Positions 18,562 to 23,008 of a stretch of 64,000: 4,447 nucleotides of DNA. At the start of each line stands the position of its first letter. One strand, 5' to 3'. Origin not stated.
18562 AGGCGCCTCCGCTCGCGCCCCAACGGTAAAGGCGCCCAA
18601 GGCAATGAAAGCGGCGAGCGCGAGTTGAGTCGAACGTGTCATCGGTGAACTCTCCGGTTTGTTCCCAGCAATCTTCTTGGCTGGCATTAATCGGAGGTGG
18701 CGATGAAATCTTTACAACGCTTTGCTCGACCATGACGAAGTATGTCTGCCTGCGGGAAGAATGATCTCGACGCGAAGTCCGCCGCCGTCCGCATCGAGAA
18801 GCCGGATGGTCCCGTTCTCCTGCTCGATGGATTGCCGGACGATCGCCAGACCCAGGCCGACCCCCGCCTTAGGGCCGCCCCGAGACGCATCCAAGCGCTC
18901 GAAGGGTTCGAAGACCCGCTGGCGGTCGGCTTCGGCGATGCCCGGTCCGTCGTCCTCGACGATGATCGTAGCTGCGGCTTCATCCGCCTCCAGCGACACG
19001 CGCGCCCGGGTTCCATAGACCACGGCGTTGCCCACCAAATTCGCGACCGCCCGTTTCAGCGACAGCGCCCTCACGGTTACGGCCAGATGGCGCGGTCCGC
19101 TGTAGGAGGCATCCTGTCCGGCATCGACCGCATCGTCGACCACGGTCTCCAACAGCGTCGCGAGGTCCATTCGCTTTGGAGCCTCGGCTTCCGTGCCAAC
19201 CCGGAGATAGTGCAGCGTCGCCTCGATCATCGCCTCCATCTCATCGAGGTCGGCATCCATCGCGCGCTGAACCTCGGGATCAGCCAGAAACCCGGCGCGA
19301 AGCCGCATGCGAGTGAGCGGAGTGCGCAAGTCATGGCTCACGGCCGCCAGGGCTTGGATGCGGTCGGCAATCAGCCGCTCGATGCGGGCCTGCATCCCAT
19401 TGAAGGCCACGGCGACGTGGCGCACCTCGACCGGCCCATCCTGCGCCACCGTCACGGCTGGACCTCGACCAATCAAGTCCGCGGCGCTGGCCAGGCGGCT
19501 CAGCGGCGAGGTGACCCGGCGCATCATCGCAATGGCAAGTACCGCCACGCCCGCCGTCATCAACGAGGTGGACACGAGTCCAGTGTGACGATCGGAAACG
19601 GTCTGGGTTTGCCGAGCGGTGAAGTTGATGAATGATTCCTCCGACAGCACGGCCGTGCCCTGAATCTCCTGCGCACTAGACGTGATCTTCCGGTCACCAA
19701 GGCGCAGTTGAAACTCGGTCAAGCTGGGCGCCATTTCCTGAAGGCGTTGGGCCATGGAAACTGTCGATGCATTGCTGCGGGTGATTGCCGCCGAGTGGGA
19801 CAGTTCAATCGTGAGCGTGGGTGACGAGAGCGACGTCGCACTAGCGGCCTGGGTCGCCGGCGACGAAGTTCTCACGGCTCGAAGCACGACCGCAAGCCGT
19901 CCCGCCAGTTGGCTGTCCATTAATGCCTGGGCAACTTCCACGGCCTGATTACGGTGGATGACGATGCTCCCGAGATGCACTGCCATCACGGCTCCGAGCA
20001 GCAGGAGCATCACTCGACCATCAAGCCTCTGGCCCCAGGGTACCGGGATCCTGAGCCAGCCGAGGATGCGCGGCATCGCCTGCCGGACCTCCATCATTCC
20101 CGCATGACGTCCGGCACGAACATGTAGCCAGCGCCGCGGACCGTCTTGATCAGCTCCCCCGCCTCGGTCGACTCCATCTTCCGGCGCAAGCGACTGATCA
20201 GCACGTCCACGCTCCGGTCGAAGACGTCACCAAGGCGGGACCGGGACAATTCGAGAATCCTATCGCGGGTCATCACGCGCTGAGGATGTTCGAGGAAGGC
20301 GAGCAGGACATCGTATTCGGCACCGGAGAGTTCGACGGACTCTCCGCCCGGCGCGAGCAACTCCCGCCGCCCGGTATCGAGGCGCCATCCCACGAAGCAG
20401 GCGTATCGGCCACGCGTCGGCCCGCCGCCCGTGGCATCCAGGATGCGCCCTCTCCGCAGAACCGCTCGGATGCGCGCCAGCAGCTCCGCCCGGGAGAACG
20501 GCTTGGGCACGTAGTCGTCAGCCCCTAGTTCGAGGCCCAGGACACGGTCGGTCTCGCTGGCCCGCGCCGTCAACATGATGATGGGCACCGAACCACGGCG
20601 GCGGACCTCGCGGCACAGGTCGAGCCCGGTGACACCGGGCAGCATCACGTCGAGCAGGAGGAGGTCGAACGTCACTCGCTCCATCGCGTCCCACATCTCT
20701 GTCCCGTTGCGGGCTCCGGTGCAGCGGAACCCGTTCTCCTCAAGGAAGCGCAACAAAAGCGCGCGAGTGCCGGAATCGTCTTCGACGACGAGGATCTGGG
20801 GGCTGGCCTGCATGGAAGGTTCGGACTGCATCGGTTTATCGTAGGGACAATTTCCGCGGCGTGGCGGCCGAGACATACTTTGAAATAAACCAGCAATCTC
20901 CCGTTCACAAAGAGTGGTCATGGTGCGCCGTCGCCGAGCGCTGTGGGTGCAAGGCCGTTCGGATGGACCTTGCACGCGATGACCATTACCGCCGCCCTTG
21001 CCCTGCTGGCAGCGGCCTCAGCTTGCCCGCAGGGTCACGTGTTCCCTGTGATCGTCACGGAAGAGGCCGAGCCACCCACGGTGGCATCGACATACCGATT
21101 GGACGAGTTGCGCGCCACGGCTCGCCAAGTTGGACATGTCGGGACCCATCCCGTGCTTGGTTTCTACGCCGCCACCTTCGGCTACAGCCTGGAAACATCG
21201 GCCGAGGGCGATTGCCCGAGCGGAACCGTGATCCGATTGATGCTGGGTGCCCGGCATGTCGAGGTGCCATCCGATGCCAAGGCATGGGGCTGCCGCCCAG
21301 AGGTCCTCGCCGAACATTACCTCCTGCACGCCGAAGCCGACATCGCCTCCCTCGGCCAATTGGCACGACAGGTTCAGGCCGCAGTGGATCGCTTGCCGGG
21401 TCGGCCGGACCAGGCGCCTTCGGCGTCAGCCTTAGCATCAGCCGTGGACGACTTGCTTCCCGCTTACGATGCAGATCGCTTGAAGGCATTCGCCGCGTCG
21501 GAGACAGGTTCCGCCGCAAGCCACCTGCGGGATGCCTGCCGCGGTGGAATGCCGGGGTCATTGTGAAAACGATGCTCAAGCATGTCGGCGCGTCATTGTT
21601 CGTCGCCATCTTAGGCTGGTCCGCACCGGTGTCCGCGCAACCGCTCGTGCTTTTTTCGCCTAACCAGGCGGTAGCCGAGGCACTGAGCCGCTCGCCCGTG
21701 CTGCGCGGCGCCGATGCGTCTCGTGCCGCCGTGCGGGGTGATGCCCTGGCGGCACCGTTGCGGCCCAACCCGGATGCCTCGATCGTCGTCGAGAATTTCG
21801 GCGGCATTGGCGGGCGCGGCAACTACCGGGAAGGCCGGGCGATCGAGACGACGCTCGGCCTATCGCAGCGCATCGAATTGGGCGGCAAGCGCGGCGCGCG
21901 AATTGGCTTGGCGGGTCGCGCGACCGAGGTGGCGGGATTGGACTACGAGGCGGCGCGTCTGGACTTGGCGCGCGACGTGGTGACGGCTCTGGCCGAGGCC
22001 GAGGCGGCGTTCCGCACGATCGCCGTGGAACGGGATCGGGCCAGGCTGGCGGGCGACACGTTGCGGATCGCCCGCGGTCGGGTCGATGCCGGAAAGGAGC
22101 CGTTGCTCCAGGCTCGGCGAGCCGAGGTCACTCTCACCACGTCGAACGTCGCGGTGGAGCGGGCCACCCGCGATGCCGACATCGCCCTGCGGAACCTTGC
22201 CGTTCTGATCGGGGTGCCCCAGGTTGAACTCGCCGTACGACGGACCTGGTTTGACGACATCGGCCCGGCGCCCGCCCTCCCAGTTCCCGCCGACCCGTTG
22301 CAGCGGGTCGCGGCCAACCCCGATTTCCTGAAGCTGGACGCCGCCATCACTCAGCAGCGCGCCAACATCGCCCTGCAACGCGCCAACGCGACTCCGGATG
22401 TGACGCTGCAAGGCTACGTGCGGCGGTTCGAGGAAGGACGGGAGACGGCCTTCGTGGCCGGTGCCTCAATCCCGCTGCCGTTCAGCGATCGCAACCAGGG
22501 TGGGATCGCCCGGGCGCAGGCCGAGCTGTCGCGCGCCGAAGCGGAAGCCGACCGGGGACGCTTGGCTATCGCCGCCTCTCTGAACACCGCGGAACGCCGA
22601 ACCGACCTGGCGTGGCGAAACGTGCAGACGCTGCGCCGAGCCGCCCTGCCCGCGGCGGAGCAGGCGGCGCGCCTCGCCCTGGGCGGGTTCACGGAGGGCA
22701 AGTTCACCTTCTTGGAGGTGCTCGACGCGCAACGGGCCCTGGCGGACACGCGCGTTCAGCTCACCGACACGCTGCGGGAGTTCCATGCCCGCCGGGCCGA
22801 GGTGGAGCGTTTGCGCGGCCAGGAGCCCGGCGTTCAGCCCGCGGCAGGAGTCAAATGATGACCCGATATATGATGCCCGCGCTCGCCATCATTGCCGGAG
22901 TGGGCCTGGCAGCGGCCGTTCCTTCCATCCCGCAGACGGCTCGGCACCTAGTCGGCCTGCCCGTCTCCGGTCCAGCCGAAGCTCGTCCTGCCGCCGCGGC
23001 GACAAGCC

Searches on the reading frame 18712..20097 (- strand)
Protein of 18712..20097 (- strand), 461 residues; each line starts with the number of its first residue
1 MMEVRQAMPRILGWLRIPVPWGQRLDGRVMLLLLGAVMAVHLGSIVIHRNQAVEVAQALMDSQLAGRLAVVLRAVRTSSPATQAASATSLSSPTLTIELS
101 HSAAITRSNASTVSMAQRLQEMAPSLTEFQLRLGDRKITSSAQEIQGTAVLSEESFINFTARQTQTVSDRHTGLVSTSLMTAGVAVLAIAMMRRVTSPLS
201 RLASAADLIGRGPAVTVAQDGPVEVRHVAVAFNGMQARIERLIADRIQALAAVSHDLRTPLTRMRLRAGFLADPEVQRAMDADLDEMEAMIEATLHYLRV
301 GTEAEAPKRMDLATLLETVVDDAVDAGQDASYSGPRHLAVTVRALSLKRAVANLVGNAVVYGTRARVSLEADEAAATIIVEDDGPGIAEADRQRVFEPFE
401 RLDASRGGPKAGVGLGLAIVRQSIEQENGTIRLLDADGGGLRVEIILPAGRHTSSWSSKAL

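Call 90: search_protein_families(library=pfam, proteins=[window:18712-20097:-], max_evalue=0.00001)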
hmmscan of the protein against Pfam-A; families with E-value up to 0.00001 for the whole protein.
window:18712-20097:- (461 aa): 3 families
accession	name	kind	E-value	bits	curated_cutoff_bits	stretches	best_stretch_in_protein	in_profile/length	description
PF02518.31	HATPase_c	-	2.2e-22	80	26.4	1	345-449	4-109/111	Histidine kinase-, DNA gyrase B-, and HSP90-like ATPase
PF00512.31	HisKA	-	1.2e-07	32.1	26.9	1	246-299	2-62/66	His Kinase A (phospho-acceptor) domain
PF00672.30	HAMP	-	5.5e-07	30.3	25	1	191-240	2-52/53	HAMP domain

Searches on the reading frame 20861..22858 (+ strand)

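Call 90: search_protein_families(library=pfam, proteins=[window:20861-22858:+], max_evalue=0.00001)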
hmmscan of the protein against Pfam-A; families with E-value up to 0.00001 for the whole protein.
window:20861-22858:+ (665 aa): 1 family
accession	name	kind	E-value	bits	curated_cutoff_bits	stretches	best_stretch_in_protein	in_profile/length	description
PF02321.23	OEP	-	3.3e-42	144.9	22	2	483-651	9-185/187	Outer membrane efflux protein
